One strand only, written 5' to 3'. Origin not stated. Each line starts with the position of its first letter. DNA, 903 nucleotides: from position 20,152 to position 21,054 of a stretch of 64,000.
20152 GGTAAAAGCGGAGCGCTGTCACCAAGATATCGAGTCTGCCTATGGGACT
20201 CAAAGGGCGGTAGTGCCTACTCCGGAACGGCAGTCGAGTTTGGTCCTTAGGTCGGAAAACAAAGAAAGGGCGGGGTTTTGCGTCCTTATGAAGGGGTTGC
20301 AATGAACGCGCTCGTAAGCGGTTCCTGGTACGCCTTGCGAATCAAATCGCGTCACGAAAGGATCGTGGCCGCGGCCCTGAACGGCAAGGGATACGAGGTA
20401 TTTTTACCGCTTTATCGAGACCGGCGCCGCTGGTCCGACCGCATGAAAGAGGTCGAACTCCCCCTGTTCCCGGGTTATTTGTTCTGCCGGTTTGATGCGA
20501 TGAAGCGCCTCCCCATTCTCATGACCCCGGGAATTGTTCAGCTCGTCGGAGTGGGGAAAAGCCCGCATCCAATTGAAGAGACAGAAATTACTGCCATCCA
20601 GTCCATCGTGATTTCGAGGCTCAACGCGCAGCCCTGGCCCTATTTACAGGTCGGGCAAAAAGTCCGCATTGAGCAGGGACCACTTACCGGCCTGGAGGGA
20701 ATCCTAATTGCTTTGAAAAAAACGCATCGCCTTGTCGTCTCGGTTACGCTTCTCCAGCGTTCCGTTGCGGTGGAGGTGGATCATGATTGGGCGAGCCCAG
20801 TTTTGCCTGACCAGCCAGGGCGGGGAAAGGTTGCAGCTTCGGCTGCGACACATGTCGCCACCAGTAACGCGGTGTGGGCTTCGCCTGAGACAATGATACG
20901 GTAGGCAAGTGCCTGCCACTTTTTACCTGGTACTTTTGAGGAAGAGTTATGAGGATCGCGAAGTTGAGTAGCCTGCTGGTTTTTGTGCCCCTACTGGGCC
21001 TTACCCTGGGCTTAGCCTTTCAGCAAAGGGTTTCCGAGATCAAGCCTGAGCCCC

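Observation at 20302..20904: RfaH/UpxY/LoaP-type NusG paralog leading a large polysaccharide operon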

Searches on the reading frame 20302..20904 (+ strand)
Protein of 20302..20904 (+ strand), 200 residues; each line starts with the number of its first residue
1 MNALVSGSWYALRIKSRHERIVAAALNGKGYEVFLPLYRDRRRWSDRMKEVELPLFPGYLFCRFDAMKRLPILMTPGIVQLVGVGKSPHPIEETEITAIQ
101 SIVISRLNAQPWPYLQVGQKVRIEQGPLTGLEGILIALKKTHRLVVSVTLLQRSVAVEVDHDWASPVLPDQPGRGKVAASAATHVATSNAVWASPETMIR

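Call 4: search_protein_families(library=pfam, proteins=[window:20302-20904:+], max_evalue=0.01)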
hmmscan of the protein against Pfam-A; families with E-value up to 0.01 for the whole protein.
window:20302-20904:+ (200 aa): 1 family
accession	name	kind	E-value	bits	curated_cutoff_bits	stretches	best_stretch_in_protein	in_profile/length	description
PF02357.24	NusG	-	3.6e-19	69.5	22.2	1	8-99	2-92/93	Transcription termination factor nusG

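Call 5: search_protein_families(library=ncbifam, proteins=[window:20302-20904:+], max_evalue=0.01)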
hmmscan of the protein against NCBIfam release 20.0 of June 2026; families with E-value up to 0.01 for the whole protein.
window:20302-20904:+ (200 aa): 6 families
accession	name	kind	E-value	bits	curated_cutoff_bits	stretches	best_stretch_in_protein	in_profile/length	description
NF033644.1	antiterm_UpxY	subfamily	2.3e-32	112.2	100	1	9-161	1-161/164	UpxY family transcription antiterminator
TIGR01955.1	RfaH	equivalog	1.5e-24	86.8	144.5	1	9-161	1-155/159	transcription/translation regulatory transformer protein RfaH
NF033641.1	antiterm_LoaP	exception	6.7e-18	65.4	125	1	9-159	1-159/166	antiterminator LoaP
NF006534.0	PRK09014.1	equivalog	9.4e-15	54.9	124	1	8-160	3-155/162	transcription/translation regulatory transformer protein RfaH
TIGR00922.1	nusG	equivalog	8.2e-12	45.3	135.7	1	27-162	28-167/172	transcription termination/antitermination protein NusG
TIGR01956.2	NusG_myco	equivalog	0.0068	16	150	0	114-162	185-234/239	transcription termination/antitermination protein NusG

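Call 12: find_homologous_proteins(query=window:20302-20904:+)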
Query window:20302-20904:+ (200 aa): 7846 proteins with E <= 0.001 among 8000 candidates; the best 120 are listed.
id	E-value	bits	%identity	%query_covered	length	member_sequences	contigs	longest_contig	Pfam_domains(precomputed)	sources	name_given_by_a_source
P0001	3.7e-126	436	99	100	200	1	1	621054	PF02357.25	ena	-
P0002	3.0e-123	427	96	100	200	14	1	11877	PF02357.25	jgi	jgi:transcription antitermination factor NusG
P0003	5.9e-110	383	87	100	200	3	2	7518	PF02357.25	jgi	jgi:transcription antitermination factor NusG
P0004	8.0e-103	360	88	92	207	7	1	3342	PF02357.25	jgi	jgi:transcription antitermination factor NusG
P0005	1.3e-100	353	80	100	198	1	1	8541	PF02357.25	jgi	jgi:transcription antitermination factor NusG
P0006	2.7e-96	339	87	84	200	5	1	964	PF02357.25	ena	-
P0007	4.3e-80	286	77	82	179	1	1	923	PF02357.25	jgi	jgi:transcription antitermination factor NusG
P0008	2.0e-79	284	76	82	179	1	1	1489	PF02357.25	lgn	-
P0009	4.6e-77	276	74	80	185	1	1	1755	PF02357.25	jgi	jgi:transcription antitermination factor NusG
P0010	1.0e-76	275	70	80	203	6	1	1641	PF02357.25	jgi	-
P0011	1.1e-76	275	89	71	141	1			PF02357.25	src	-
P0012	1.8e-75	271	73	79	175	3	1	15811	PF02357.25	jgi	jgi:transcription antitermination factor NusG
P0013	2.5e-75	270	67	89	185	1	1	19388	PF02357.25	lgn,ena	-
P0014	3.9e-75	270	68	87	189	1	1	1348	PF02357.25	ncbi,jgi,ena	-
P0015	6.4e-75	269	72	80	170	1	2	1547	PF02357.25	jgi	jgi:transcription antitermination factor NusG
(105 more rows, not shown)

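Call 15: find_related_loci(query=window:20302-20904:+, collection=genome_contigs, flank=10000)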
Query window:20302-20904:+ (200 aa) in genome_contigs; peptide patterns used: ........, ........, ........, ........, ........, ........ (x = any residue, [..] = any of these).
87 stretches matched a pattern; 22 encode a relative of the query (tblastn E <= 1e-3); 22 distinct loci.
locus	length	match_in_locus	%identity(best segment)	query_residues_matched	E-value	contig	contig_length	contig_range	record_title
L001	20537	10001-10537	58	9-185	3e-65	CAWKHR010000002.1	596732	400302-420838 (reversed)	MAG: Candidatus Acidoferrales bacterium isolate MFD03346.bin.1.134 genome assembly, contig: contig_1844, whole genome sh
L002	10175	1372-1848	60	9-167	1e-64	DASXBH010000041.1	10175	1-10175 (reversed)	MAG TPA_asm: Candidatus Acidoferrum sp. isolate SMAG_U5028 k141_3074129, whole genome shotgun sequence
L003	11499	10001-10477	60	9-167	1e-64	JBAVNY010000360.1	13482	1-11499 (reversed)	MAG: Candidatus Acidiferrum sp. isolate MFD00988_ilm_asm_bin7 k127_203014, whole genome shotgun sequence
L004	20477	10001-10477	59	9-167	3e-64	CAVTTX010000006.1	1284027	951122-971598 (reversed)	MAG: Candidatus Acidoferrales bacterium isolate MFD09567.bin.2.23 genome assembly, contig: contig_39106, whole genome sh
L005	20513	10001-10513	55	9-182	1e-60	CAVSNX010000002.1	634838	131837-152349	MAG: uncultured Acidobacteriota bacterium isolate MFD03346.bin.1.51 genome assembly, contig: contig_12004, whole genome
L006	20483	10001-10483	57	9-169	2e-60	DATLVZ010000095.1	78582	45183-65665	MAG TPA_asm: Candidatus Acidoferrum sp. isolate SMAG_U13205 k141_504474, whole genome shotgun sequence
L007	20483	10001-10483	57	9-169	3e-60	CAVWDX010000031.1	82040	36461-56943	MAG: uncultured Acidobacteriota bacterium isolate MFD09286.bin.1.185 genome assembly, contig: contig_99053, whole genome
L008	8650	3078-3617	53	9-186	1e-59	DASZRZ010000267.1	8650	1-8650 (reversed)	MAG TPA_asm: Terriglobales bacterium isolate SMAG_U6037 k141_295937, whole genome shotgun sequence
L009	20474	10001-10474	57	9-166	4e-59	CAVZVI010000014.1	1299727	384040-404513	MAG: Bryobacterales bacterium isolate MFD02416.bin.1.290 genome assembly, contig: contig_98492, whole genome shotgun seq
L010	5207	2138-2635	55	2-167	2e-58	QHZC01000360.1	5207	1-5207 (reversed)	MAG: Acidobacteria bacterium isolate gp2 AA101 14_0903_13_30cm_scaffold_2750418_curated, whole genome shotgun sequence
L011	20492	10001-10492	54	9-172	5e-58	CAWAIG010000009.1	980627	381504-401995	MAG: uncultured Acidobacteriota bacterium isolate MFD03346.bin.2.107 genome assembly, contig: contig_8448, whole genome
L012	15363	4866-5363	56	2-167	1e-57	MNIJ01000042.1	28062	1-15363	MAG: Acidobacteria bacterium 13_1_20CM_58_21 13_1_20cm_full_scaffold_44, whole genome shotgun sequence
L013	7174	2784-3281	55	2-167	5e-57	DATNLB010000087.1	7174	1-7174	MAG TPA_asm: Candidatus Acidiferrales bacterium isolate SMAG_U11440 k141_49302, whole genome shotgun sequence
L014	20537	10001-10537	53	9-187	3e-54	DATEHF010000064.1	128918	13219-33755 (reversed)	MAG TPA_asm: Candidatus Acidoferrum sp. isolate SMAG_U8804 k141_1901852, whole genome shotgun sequence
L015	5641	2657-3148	49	8-172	8e-54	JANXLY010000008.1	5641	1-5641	MAG: Acidobacteria bacterium isolate 336R_concoct_351_sub 336R_k141_1971044, whole genome shotgun sequence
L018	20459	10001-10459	41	9-159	6e-35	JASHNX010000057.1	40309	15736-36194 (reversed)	MAG: Candidatus Sulfotelmatobacter sp. isolate JOPF008 JOPF_NEAR_contig_232730, whole genome shotgun sequence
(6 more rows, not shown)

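Call 20: search_solved_structures(query=window:20302-20904:+, show_alignments=3, max_evalue=0.01)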
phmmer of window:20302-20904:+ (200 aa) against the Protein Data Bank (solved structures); distinct sequences matched with E-value up to 0.01: 15.
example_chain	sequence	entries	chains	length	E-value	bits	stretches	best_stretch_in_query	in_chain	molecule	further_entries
9ik0_A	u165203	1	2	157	2.2e-07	34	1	8-95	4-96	Transcription antitermination protein RfaH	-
9w0n_7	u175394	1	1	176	1.1e-06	31.7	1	46-162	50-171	Transcription termination/antitermination protein NusG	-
2jvv_A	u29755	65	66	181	1.2e-06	31.6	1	46-162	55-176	Transcription antitermination protein nusG | Transcription termination/antitermination protein NusG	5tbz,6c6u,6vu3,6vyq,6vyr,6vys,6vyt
5ms0_F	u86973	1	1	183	1.2e-06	31.6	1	46-162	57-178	Transcription termination/antitermination protein NusG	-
6tqn_G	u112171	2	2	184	1.2e-06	31.6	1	46-162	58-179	Transcription termination/antitermination protein NusG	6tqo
6gov_G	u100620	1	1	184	1.3e-06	31.5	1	47-162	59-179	Transcription termination/antitermination protein NusG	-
6ztj_CF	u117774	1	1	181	1.5e-06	31.3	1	46-162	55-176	Transcription termination/antitermination protein NusG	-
9gux_Z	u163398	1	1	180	1.6e-06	31.2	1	46-161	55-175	Transcription termination/antitermination protein NusG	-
1m1g_A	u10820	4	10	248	4.2e-06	29.8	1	52-164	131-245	Transcription antitermination protein nusG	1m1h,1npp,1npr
8f5g_A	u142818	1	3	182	2.6e-05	27.2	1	8-149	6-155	Transcription termination/antitermination protein NusG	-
1nz8_A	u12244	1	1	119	0.00016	24.7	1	18-99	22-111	TRANSCRIPTION ANTITERMINATION PROTEIN NUSG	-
8pen_P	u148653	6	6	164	0.00046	23.2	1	8-155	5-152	Transcription antitermination protein RfaH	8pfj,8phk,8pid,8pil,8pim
5ond_A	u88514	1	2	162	0.00048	23.1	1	8-155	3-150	Transcription antitermination protein RfaH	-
2oug_A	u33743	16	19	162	0.00048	23.1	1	8-155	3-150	Transcriptional activator rfaH | Transcription antitermination protein RfaH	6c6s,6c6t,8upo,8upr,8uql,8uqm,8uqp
8pfg_P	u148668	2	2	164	0.0048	19.8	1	8-155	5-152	Transcription antitermination protein RfaH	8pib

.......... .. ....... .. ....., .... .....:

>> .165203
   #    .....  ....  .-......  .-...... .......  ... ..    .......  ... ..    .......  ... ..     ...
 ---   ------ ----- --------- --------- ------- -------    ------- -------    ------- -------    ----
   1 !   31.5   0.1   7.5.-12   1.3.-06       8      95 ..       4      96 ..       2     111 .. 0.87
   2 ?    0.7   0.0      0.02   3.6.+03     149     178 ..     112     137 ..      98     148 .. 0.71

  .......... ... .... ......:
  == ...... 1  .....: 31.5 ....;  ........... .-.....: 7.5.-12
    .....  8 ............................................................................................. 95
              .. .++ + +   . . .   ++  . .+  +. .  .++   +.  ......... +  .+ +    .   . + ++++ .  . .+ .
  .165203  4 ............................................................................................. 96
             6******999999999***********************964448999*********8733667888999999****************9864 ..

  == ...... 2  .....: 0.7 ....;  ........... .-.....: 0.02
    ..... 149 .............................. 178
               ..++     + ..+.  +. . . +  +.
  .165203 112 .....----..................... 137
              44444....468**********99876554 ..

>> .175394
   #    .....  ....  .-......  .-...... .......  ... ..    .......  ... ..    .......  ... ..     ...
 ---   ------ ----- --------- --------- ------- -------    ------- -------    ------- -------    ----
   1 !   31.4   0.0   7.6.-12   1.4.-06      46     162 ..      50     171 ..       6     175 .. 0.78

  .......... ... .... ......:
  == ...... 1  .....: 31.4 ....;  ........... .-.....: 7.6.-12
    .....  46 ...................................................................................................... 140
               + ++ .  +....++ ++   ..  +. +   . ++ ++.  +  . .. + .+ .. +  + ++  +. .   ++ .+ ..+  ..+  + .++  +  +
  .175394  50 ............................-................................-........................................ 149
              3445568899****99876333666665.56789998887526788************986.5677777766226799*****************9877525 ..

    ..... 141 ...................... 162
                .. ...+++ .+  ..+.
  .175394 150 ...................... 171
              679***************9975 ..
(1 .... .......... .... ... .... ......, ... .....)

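Call 32: search_protein_families(library=pfam, proteins=[L001:10572-11762:+, L001:11936-12940:+, L001:12937-13425:+, L005:10594-11379:+, L005:11409-12899:+, L005:12905-14236:+, L006:10682-12274:+, L008:3590-4348:+, L018:10535-11506:+, L018:11765-15055:+], max_evalue=0.0001)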
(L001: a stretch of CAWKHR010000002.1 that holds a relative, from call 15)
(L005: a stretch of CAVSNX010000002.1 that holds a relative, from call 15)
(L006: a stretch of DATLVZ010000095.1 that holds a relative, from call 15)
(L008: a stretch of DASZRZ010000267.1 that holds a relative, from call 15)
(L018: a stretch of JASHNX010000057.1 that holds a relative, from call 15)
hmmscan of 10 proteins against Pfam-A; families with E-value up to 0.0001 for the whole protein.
L001:10572-11762:+ (396 aa): 1 family
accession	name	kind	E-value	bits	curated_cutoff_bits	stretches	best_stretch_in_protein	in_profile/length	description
PF02397.22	Bac_transf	-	6.6e-68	228.2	27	1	193-390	1-178/179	Bacterial sugar transferase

L001:11936-12940:+ (334 aa): 3 families
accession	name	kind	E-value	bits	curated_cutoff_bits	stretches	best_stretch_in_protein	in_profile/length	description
PF01408.29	GFO_IDH_MocA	-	9.2e-28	97.8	24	1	2-121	1-120/120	Oxidoreductase family, NAD-binding Rossmann fold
PF22725.1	GFO_IDH_MocA_C3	-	3.1e-13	50.2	27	1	130-236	2-122/124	GFO/IDH/MocA C-terminal domain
PF02894.22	GFO_IDH_MocA_C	-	2.4e-06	27.9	22.9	1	134-329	2-214/218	Oxidoreductase family, C-terminal alpha/beta domain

L001:12937-13425:+ (162 aa): 3 families
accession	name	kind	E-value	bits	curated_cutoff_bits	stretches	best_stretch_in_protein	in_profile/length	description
PF00132.30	Hexapep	-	3.8e-22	77.4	27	3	104-138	2-36/36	Bacterial transferase hexapeptide (six repeats)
PF25084.1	LbH_EIF2B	-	1.6e-09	38.2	54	1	28-75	22-90/105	EIF2B subunit epsilon LbH domain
PF14602.12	Hexapep_2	-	8.2e-06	25.9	27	0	111-138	9-34/34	Hexapeptide repeat of succinyl-transferase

L005:10594-11379:+ (261 aa): 3 families
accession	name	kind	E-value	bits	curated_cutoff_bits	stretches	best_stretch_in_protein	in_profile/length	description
PF02563.21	Poly_export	-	8.7e-14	51.9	28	1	75-147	4-76/77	Polysaccharide biosynthesis/export protein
PF22461.2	SLBB_2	-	6.9e-10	39.3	27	1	155-235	3-79/79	SLBB domain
PF10531.15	SLBB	-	4.2e-06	26.9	27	1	157-203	4-49/55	SLBB domain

L005:11409-12899:+ (496 aa): 1 family
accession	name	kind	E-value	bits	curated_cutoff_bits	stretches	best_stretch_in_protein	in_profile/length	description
PF02706.20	Wzz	-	3.7e-08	34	25.5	1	27-108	13-88/91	Chain length determinant protein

L005:12905-14236:+ (443 aa): 3 families
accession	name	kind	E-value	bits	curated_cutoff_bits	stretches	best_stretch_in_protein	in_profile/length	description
PF13401.12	AAA_22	-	5.3e-22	79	27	1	41-170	3-130/130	AAA domain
PF13191.12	AAA_16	-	3e-10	41.3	32.6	1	29-149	9-159/167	AAA ATPase domain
PF01476.26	LysM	-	1.6e-05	25.2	20.9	1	389-438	1-43/43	LysM domain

L006:10682-12274:+ (530 aa): 1 family
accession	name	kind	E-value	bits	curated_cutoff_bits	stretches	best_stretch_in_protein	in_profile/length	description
PF00953.26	Glycos_transf_4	-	1.9e-39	135.6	27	1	84-236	4-159/160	Glycosyl transferase family 4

L008:3590-4348:+ (252 aa): 0 families

L018:10535-11506:+ (323 aa): 4 families
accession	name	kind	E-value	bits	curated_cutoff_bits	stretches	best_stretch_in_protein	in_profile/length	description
PF13401.12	AAA_22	-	5.2e-22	79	27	1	41-170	3-130/130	AAA domain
PF13191.12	AAA_16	-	1.3e-11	45.7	32.6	1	29-152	9-162/167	AAA ATPase domain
PF13245.12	AAA_19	-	5.8e-07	30.2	25.1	1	42-149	10-115/134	AAA domain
PF13173.12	AAA_14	-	6.3e-05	23.4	27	0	45-195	4-127/129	AAA domain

L018:11765-15055:+ (1096 aa): 1 family
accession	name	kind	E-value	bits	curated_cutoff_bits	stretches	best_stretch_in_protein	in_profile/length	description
PF16640.11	Big_3_5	-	2.6e-52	175.8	35.5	3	1009-1095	1-88/88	Bacterial Ig-like domain (group 3)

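Call 35: find_encoding_contigs(protein=P0001, flank=10000, max_places=3)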
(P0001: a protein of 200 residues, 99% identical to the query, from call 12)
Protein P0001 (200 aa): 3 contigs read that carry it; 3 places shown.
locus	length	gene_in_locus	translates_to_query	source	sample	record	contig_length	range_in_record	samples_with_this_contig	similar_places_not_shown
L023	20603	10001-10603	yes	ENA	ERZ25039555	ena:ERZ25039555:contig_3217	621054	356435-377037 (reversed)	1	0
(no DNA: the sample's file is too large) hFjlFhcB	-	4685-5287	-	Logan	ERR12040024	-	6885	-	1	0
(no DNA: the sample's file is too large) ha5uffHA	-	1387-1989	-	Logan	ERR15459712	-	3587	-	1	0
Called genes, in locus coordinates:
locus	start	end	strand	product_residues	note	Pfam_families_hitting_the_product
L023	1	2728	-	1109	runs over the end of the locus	PF04257:RecC_N (faint), PF21445:ADDB_N (faint), PF13361:UvrD_C, PF12705:PDDEXK_1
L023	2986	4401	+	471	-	PF04389:Peptidase_M28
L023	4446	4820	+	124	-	PF13180:PDZ_2, PF17820:PDZ_6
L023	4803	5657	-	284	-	PF00056:Ldh_1_N (faint)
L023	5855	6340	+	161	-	PF13174:TPR_6 (faint), PF13432:TPR_16 (weak), PF13424:TPR_12 (weak), PF00515:TPR_1, PF07719:TPR_2 (weak), PF13181:TPR_8 (weak), PF13414:TPR_11 (weak), PF13424:TPR_12 (weak), +7 more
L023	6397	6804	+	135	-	PF00293:NUDIX, PF14815:NUDIX_4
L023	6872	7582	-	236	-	PF00702:Hydrolase, PF13419:HAD_2, PF13242:Hydrolase_like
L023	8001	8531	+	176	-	PF00196:GerE, PF08281:Sigma70_r4_2 (weak)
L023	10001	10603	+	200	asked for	PF02357:NusG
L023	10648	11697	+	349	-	PF02563:Poly_export, PF10531:SLBB (weak), PF22461:SLBB_2 (faint)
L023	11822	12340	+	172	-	PF02706:Wzz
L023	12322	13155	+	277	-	-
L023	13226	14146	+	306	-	PF10609:ParA (weak), PF01656:CbiA (weak), PF13614:AAA_31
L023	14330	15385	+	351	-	PF02543:Carbam_trans_N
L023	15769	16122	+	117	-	PF16861:Carbam_trans_C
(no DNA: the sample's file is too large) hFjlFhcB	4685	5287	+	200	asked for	PF02357:NusG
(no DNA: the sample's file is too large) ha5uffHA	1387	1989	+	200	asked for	PF02357:NusG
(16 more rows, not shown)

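Call 36: find_encoding_contigs(protein=P0002, flank=6000, max_places=2)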
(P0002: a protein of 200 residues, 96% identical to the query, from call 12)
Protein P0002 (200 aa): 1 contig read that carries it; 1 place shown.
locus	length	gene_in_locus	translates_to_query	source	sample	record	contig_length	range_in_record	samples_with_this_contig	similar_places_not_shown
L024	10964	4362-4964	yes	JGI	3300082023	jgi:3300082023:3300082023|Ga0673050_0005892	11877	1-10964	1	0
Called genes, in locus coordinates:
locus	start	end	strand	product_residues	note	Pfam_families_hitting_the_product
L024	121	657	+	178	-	PF13424:TPR_12 (faint), PF21033:RMD1-3 (faint), PF13174:TPR_6 (faint), PF13432:TPR_16 (weak), PF00515:TPR_1, PF07719:TPR_2 (weak), PF13181:TPR_8 (weak), PF13414:TPR_11 (weak), +6 more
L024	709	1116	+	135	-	PF00293:NUDIX, PF14815:NUDIX_4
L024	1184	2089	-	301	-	PF00702:Hydrolase, PF13419:HAD_2, PF13242:Hydrolase_like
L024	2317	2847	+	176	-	PF00196:GerE, PF08281:Sigma70_r4_2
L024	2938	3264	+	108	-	PF07238:PilZ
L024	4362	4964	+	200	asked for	PF02357:NusG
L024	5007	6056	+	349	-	PF02563:Poly_export, PF22461:SLBB_2 (faint), PF10531:SLBB (weak)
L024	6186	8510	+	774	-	PF02706:Wzz, PF01656:CbiA (faint), PF13807:GNVR, PF13614:AAA_31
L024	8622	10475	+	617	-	PF02543:Carbam_trans_N, PF16861:Carbam_trans_C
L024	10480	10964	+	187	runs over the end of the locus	-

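Call 37: find_encoding_contigs(protein=P0003, flank=6000, max_places=2)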
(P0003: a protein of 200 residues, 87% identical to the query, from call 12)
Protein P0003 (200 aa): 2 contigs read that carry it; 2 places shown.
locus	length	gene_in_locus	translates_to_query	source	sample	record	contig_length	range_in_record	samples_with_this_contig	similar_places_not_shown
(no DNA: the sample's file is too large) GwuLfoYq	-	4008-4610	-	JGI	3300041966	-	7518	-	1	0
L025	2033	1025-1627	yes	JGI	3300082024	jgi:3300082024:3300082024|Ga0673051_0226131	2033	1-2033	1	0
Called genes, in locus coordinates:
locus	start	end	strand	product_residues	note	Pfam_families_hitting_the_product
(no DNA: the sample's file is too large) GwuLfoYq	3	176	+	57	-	?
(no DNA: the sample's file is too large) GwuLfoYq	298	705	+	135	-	PF00293:NUDIX, PF14815:NUDIX_4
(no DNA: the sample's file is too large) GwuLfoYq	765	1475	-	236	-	PF00702:Hydrolase, PF13419:HAD_2, PF13242:Hydrolase_like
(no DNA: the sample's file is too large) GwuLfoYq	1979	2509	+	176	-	PF00196:GerE, PF08281:Sigma70_r4_2 (weak)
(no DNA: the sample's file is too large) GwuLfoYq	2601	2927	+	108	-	PF07238:PilZ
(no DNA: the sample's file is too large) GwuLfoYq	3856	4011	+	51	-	-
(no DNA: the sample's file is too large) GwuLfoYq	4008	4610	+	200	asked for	PF02357:NusG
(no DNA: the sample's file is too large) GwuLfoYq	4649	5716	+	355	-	PF02563:Poly_export, PF10531:SLBB (faint), PF22461:SLBB_2 (weak)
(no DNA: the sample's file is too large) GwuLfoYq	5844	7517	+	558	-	?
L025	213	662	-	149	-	-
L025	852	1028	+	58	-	-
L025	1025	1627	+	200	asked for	PF02357:NusG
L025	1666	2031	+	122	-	?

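Call 38: find_encoding_contigs(protein=P0005, flank=6000, max_places=2)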
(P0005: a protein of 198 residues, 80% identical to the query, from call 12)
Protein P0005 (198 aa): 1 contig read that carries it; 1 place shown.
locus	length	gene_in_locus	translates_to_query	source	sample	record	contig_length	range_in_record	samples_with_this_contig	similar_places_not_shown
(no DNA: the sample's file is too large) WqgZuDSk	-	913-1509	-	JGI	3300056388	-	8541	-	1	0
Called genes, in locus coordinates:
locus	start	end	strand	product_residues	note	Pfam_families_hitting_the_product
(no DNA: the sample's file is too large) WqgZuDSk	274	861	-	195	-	-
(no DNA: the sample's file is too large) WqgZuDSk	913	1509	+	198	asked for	PF02357:NusG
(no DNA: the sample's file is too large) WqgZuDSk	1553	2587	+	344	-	PF02563:Poly_export, PF10531:SLBB (weak), PF22461:SLBB_2 (faint)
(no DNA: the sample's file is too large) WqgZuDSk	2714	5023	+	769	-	PF02706:Wzz, PF01656:CbiA (faint), PF13807:GNVR, PF10609:ParA (weak), PF13614:AAA_31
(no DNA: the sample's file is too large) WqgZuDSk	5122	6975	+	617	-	PF02543:Carbam_trans_N, PF16861:Carbam_trans_C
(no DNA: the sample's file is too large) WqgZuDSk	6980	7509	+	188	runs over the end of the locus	-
